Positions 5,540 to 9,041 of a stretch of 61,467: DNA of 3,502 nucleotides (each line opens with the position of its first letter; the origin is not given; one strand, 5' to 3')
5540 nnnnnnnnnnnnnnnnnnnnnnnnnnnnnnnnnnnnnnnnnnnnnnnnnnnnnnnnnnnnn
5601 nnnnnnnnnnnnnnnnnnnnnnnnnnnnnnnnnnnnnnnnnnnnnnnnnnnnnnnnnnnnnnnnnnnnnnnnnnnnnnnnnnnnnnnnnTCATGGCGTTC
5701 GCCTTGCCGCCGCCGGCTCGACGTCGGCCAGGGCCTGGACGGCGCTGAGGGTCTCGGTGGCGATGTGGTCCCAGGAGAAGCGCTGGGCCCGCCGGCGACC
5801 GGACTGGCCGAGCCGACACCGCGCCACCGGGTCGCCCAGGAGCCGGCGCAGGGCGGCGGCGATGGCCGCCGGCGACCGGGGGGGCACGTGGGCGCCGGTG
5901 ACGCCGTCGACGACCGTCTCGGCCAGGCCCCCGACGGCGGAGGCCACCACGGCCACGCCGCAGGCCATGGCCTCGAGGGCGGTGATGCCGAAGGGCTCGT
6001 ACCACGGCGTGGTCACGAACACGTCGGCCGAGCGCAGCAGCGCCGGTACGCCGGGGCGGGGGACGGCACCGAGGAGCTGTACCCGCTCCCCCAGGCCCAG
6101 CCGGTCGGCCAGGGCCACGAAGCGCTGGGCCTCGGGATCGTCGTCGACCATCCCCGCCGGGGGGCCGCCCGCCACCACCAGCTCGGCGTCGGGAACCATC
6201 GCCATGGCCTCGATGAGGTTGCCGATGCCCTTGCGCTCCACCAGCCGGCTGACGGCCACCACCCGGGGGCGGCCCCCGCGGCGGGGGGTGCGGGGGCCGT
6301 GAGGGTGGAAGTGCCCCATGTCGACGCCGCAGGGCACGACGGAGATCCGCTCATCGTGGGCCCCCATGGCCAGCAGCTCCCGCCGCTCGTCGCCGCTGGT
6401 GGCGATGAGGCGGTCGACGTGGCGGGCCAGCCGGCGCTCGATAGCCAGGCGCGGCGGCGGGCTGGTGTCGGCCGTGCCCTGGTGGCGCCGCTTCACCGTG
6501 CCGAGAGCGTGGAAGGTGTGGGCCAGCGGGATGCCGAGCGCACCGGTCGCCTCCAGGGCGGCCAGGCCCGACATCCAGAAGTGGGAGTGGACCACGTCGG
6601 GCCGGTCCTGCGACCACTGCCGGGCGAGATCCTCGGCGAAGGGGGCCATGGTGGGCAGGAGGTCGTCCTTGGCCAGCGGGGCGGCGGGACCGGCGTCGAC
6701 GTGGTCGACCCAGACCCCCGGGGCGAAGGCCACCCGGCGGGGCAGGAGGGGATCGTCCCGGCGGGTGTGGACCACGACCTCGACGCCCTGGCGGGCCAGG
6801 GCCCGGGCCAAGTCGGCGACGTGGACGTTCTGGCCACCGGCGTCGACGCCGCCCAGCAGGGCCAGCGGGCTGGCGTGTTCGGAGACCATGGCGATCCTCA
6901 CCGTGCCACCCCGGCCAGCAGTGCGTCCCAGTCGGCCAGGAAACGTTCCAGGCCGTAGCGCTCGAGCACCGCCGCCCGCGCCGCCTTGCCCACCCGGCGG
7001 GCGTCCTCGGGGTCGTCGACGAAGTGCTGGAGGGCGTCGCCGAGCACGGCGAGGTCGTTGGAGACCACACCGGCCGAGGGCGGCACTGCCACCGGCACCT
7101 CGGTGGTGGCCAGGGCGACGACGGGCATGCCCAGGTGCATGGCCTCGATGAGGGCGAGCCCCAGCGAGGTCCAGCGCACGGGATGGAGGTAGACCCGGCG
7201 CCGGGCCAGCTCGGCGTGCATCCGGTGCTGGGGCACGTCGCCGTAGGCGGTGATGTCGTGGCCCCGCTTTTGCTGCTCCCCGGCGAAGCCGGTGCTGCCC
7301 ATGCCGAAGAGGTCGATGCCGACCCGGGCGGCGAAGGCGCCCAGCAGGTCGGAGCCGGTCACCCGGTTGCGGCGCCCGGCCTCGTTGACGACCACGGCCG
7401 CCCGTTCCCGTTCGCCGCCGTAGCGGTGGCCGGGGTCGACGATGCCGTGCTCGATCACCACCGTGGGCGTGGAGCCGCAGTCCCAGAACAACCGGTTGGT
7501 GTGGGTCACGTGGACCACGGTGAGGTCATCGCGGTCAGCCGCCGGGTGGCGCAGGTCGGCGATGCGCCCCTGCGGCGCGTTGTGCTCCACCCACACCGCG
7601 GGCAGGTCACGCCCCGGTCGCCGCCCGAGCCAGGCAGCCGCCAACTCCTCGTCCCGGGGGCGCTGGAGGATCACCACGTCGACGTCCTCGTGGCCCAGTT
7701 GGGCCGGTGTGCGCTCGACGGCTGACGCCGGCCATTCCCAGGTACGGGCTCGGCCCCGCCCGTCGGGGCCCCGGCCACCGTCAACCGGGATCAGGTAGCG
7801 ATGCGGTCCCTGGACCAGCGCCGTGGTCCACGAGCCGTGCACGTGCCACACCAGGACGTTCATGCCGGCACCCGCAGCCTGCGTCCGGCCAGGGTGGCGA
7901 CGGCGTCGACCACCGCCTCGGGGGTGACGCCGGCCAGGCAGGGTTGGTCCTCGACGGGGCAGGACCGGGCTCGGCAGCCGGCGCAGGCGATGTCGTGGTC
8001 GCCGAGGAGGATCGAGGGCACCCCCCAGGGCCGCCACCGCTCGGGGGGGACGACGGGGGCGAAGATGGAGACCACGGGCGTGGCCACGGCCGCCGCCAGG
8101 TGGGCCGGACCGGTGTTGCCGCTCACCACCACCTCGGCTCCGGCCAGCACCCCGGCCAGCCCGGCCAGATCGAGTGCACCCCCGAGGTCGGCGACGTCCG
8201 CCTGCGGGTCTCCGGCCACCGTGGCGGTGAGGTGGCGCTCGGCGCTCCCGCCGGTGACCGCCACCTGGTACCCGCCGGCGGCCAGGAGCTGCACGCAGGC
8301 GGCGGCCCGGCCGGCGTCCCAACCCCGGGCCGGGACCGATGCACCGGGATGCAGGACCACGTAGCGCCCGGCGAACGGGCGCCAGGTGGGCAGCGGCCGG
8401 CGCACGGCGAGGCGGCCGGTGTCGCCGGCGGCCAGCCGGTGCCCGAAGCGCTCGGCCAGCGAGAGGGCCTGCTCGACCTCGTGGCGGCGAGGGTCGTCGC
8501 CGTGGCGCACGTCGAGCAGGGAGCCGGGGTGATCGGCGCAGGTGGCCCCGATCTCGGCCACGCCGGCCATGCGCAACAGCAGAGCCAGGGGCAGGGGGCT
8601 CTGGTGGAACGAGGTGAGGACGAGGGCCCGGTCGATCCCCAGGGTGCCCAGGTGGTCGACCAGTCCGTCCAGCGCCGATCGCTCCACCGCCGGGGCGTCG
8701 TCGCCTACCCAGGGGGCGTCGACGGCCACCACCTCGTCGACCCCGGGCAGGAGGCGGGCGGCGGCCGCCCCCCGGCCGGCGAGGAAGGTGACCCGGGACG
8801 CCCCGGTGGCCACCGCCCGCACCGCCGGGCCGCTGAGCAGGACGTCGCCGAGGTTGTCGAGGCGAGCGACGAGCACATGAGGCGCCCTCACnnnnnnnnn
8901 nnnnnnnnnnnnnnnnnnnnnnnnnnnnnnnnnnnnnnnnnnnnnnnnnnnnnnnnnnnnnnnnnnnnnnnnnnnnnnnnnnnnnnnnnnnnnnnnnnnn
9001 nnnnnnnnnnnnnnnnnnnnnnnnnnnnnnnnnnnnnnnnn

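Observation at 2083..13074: Ten-gene, translationally coupled ADP-heptose glycan operon in an actinobacterial-type genome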

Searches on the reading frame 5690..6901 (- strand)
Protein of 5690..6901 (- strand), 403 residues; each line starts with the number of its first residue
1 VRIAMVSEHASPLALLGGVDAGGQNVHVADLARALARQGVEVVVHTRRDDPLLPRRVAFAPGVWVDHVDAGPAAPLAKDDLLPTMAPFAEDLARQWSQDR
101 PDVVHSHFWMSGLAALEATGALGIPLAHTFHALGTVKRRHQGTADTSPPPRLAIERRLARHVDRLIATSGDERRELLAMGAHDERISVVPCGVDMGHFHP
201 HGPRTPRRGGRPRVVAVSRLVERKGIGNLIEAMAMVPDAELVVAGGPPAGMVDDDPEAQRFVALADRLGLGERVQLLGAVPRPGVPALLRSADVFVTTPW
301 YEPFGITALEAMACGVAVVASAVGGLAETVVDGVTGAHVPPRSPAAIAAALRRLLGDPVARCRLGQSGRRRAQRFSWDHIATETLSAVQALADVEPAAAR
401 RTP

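Call 4: search_protein_families(library=pfam, proteins=[window:5690-6901:-], max_evalue=0.001)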
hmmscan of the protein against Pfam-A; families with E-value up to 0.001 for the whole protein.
window:5690-6901:- (403 aa): 7 families
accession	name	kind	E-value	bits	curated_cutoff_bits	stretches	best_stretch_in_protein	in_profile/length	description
PF00534.26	Glycos_transf_1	-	4.5e-41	140.7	26.4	1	207-370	11-171/172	Glycosyl transferases group 1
PF13439.12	Glyco_transf_4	-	2.6e-38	132.2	28.5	1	22-195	2-168/170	Glycosyltransferase Family 4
PF13579.12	Glyco_trans_4_4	-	2e-33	116.4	29.7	1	22-192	1-158/158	Glycosyl transferase 4-like domain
PF13692.12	Glyco_trans_1_4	-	2.3e-32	112.6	27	1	211-357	1-142/142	Glycosyl transferases group 1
PF20706.3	GT4-conflict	-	7.7e-15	55.2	26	1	21-382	11-383/385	Family 4 Glycosyltransferase in conflict systems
PF13524.12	Glyco_trans_1_2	-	2.8e-08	34.3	25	1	229-385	5-143/144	Glycosyl transferase-like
PF08323.17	Glyco_transf_5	-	2.4e-06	27.9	22.7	0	91-141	120-176/239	Starch synthase catalytic domain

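Call 5: search_protein_families(library=ncbifam, proteins=[window:5690-6901:-], max_evalue=0.001)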
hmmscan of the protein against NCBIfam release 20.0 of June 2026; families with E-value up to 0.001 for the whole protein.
window:5690-6901:- (403 aa): 43 families (the best 25 are shown)
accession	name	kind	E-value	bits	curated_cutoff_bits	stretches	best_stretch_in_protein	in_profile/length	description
TIGR03449.1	mycothiol_MshA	equivalog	2.2e-77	260.7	462.5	1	2-388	1-400/406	D-inositol-3-phosphate glycosyltransferase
TIGR02149.1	glgA_Coryne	subfamily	4.4e-49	167.7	302.4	1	22-387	16-386/391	glycogen synthase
NF041876.1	EPS_EpsE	equivalog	3.8e-40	138.3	400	1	180-375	182-380/389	exopolysaccharide biosynthesis GT4 family glycosyltransferase EpsE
TIGR04047.1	MSMEG_0565_glyc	hypoth_equivalog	4.3e-35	121.5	259.85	1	23-387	13-370/373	MSMEG_0565 family glycosyltransferase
TIGR03088.1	stp2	hypoth_equivalog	1.6e-30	106.4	409.05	1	92-383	73-365/374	TIGR03088 family PEP-CTERM/XrtA system glycosyltransferase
TIGR02472.1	sucr_P_syn_N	equivalog_domain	5.6e-29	101.2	576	1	19-388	23-438/439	sucrose-phosphate synthase, putative, glycosyltransferase domain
NF041010.1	glycosy_Agl16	equivalog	7.9e-24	84.2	575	1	152-387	124-347/352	glycosylation protein Agl16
TIGR03999.1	thiol_BshA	equivalog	5e-23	81.6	273.7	1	21-382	11-364/375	N-acetyl-alpha-D-glucosaminyl L-malate synthase BshA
NF053787.1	GlcN_PG_synth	equivalog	1.2e-21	77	480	1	281-391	251-359/361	N-acetylglucosaminyl phosphatidylglycerol synthase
TIGR04063.1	stp3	hypoth_equivalog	1.3e-21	77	442.05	1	84-371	76-374/397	TIGR04063 family PEP-CTERM/XrtA system glycosyltransferase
NF038295.1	EPS_HpsP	equivalog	3.1e-18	66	550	1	188-390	180-386/388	hormogonium polysaccharide biosynthesis glycosyltransferase HpsP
NF038229.1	Glyco4_Geo_Pelo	equivalog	1.3e-16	60.6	400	1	86-375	41-320/338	GPMC system family 4 glycosyltransferase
TIGR02095.1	glgA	subfamily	2.2e-15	56.3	328.45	1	212-382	295-468/477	glycogen/starch synthase, ADP-glucose type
NF038011.1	PelF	equivalog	1.5e-14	54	100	1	161-378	257-478/489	GT4 family glycosyltransferase PelF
TIGR02468.1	sucrsPsyn_pln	equivalog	2.6e-14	52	1143.95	1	291-399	571-679/1051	sucrose-phosphate synthase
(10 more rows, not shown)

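Call 69: search_solved_structures(query=window:5690-6901:-, max_evalue=1e-10)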
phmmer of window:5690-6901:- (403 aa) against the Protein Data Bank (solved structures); distinct sequences matched with E-value up to 1e-10: 18.
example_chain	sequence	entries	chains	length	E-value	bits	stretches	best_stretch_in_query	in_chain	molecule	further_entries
6kih_A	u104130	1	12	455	1.9e-64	221.4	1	3-383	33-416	Tll1590 protein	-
3c4q_A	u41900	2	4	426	1.6e-54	188.8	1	1-386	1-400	Predicted glycosyltransferases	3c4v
3c48_A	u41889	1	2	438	1.7e-54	188.7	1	1-385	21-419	Predicted glycosyltransferases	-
6tvp_A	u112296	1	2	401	1.3e-30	110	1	88-387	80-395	Alpha-maltose-1-phosphate synthase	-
6ldq_D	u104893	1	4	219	9.7e-23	84.1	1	3-194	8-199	Tll1590 protein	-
7qsg_A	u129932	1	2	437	1.7e-22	83.3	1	102-389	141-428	D-inositol 3-phosphate glycosyltransferase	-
2r60_A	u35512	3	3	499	2.7e-20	76.1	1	289-394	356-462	Glycosyl transferase, group 1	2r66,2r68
3oka_A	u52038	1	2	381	3.4e-16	62.6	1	154-382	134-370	GDP-mannose-dependent alpha-(1-6)-phosphatidylinositol monomannoside mannosyltransferase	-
3okc_A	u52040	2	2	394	3.9e-16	62.4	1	154-384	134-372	GDP-mannose-dependent alpha-(1-6)-phosphatidylinositol monomannoside mannosyltransferase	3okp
3fro_A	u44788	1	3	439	4.5e-13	52.3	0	279-387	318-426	GlgA glycogen synthase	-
2bis_A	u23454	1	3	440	4.5e-13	52.3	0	279-387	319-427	GLGA GLYCOGEN SYNTHASE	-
3l01_A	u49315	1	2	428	6.2e-13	51.8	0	279-383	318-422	GlgA glycogen synthase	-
5i45_A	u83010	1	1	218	6.1e-12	48.6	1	214-369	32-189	Glycosyl transferases group 1 family protein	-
4n9w_A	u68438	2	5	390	8.9e-12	48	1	22-389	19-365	GDP-mannose-dependent alpha-(1-2)-phosphatidylinositol mannosyltransferase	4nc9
2gej_A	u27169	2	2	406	9.8e-12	47.9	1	22-388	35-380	PHOSPHATIDYLINOSITOL MANNOSYLTRANSFERASE (PimA)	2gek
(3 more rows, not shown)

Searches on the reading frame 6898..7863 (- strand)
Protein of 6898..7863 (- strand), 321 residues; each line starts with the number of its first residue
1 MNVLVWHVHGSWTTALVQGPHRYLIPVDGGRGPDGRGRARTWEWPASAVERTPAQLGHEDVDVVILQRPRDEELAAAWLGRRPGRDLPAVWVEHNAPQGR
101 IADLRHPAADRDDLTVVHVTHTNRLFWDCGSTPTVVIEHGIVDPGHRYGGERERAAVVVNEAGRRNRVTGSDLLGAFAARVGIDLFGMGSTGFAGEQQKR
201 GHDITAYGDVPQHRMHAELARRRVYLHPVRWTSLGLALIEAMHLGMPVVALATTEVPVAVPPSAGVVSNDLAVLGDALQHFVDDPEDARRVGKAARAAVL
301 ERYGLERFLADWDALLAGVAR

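Call 4: search_protein_families(library=pfam, proteins=[window:6898-7863:-], max_evalue=0.001)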
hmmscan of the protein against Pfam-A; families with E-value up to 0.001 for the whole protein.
window:6898-7863:- (321 aa): 3 families
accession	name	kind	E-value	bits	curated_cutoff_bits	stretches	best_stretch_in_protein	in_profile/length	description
PF00534.26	Glycos_transf_1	-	3.2e-10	40.2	26.4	1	201-296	72-170/172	Glycosyl transferases group 1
PF13692.12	Glyco_trans_1_4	-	5.4e-08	33.6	27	1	201-280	56-138/142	Glycosyl transferases group 1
PF13524.12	Glyco_trans_1_2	-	5.7e-08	33.3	25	1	199-310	27-140/144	Glycosyl transferase-like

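Call 5: search_protein_families(library=ncbifam, proteins=[window:6898-7863:-], max_evalue=0.001)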
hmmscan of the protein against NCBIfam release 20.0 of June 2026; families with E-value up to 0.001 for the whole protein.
window:6898-7863:- (321 aa): 10 families
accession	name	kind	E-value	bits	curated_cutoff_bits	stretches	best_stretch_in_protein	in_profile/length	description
NF041876.1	EPS_EpsE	equivalog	2.7e-09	36.8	400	1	201-306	275-383/389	exopolysaccharide biosynthesis GT4 family glycosyltransferase EpsE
NF053787.1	GlcN_PG_synth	equivalog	9.3e-08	31.3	480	1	210-309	250-349/361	N-acetylglucosaminyl phosphatidylglycerol synthase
TIGR03088.1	stp2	hypoth_equivalog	1.1e-05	24.7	409.05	1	236-315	287-369/374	TIGR03088 family PEP-CTERM/XrtA system glycosyltransferase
TIGR02149.1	glgA_Coryne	subfamily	0.00011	21.4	302.4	1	210-306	272-377/391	glycogen synthase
TIGR03087.1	stp1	hypoth_equivalog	0.00013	21.3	316.65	1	237-317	314-395/397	TIGR03087 family PEP-CTERM/XrtA system glycosyltransferase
TIGR04005.1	wcaL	equivalog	0.00016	20.6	537.6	0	233-303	316-390/406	colanic acid biosynthesis glycosyltransferase WcaL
TIGR03449.1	mycothiol_MshA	equivalog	0.00017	20.6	462.5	1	228-296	310-381/406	D-inositol-3-phosphate glycosyltransferase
NF038295.1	EPS_HpsP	equivalog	0.0002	20.5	550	1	218-305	284-373/388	hormogonium polysaccharide biosynthesis glycosyltransferase HpsP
TIGR03999.1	thiol_BshA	equivalog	0.00027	20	273.7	1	218-315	269-369/375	N-acetyl-alpha-D-glucosaminyl L-malate synthase BshA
NF038229.1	Glyco4_Geo_Pelo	equivalog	0.00091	18.3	400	0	208-315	224-332/338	GPMC system family 4 glycosyltransferase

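Call 71: search_solved_structures(query=window:6898-7863:-, max_evalue=0.01)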
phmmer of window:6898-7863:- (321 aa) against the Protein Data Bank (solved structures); distinct sequences matched with E-value up to 0.01: 6.
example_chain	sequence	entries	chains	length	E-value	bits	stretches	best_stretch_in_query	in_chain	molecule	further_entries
6kih_A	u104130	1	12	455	1.7e-05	27.3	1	199-306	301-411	Tll1590 protein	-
3oka_A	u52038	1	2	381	0.0013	21.2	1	233-302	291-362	GDP-mannose-dependent alpha-(1-6)-phosphatidylinositol monomannoside mannosyltransferase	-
3okc_A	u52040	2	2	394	0.0013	21.1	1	233-303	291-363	GDP-mannose-dependent alpha-(1-6)-phosphatidylinositol monomannoside mannosyltransferase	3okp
8x3q_C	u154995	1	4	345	0.0026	20.1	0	204-316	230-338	Glycosyl transferase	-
7fg9_A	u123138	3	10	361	0.0029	20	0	204-316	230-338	Glycosyl transferase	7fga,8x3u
3mbo_A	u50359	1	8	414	0.0085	18.4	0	231-318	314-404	Glycosyltransferase, group 1 family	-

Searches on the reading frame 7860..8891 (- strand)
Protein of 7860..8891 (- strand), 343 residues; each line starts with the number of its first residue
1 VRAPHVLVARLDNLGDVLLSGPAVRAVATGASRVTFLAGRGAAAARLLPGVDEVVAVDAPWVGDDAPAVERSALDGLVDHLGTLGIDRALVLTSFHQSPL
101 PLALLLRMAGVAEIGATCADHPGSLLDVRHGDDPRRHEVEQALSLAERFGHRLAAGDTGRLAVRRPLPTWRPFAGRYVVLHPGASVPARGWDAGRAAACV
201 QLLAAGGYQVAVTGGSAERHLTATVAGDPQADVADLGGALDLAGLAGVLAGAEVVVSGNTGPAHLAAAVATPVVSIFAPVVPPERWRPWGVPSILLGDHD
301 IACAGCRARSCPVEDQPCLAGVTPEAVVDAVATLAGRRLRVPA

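Call 4: search_protein_families(library=pfam, proteins=[window:7860-8891:-], max_evalue=0.001)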
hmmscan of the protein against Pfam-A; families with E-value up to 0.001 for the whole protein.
window:7860-8891:- (343 aa): 1 family
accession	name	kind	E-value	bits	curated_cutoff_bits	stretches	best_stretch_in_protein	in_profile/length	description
PF01075.23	Glyco_transf_9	-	6.7e-23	81.7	22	1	103-314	26-244/247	Glycosyltransferase family 9 (heptosyltransferase)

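Call 5: search_protein_families(library=ncbifam, proteins=[window:7860-8891:-], max_evalue=0.001)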
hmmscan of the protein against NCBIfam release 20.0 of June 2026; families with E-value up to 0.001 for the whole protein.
window:7860-8891:- (343 aa): 7 families
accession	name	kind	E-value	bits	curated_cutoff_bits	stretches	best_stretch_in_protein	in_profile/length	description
TIGR02201.1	heptsyl_trn_III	equivalog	4.8e-19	68.6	170.2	1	153-300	160-308/344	putative lipopolysaccharide heptosyltransferase III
NF007742.0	PRK10422.1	equivalog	5.4e-14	51.7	467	1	174-292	182-302/352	lipopolysaccharide core heptosyltransferase RfaQ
TIGR02195.1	heptsyl_trn_II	equivalog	2.6e-13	49.8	134.6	1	177-334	176-337/339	lipopolysaccharide heptosyltransferase II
TIGR02193.1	heptsyl_trn_I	equivalog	8.7e-13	48.2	185.3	1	133-281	134-285/320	lipopolysaccharide heptosyltransferase I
NF008204.0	PRK10964.1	equivalog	2.9e-09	36.5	437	1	135-282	137-284/322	lipopolysaccharide heptosyltransferase RfaC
NF008162.0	PRK10916.1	equivalog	1.2e-07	31.3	569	1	180-282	185-292/348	ADP-heptose--LPS heptosyltransferase RfaF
TIGR04414.1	hepto_Aah_TibC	equivalog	0.00068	18.7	200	1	170-277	199-306/374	autotransporter strand-loop-strand O-heptosyltransferase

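Call 37: search_solved_structures(query=window:7860-8891:-, max_evalue=0.001)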
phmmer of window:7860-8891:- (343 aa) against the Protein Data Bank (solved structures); distinct sequences matched with E-value up to 0.001: 5.
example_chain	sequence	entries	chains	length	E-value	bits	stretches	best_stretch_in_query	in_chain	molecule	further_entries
3tov_A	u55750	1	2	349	3.6e-08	36.6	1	181-333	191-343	Glycosyl transferase family 9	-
6dfe_A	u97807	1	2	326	1.1e-07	35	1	128-282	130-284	ADP-heptose--LPS heptosyltransferase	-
2gt1_A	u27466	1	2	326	1.1e-07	35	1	128-282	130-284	Lipopolysaccharide heptosyltransferase-1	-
2h1f_A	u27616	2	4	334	1.2e-07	34.9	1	128-282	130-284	Lipopolysaccharide heptosyltransferase-1 | Lipopolysaccharide heptosyltransferase 1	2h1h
1psw_A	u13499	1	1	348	1.6e-05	27.9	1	180-283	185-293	ADP-HEPTOSE LPS HEPTOSYLTRANSFERASE II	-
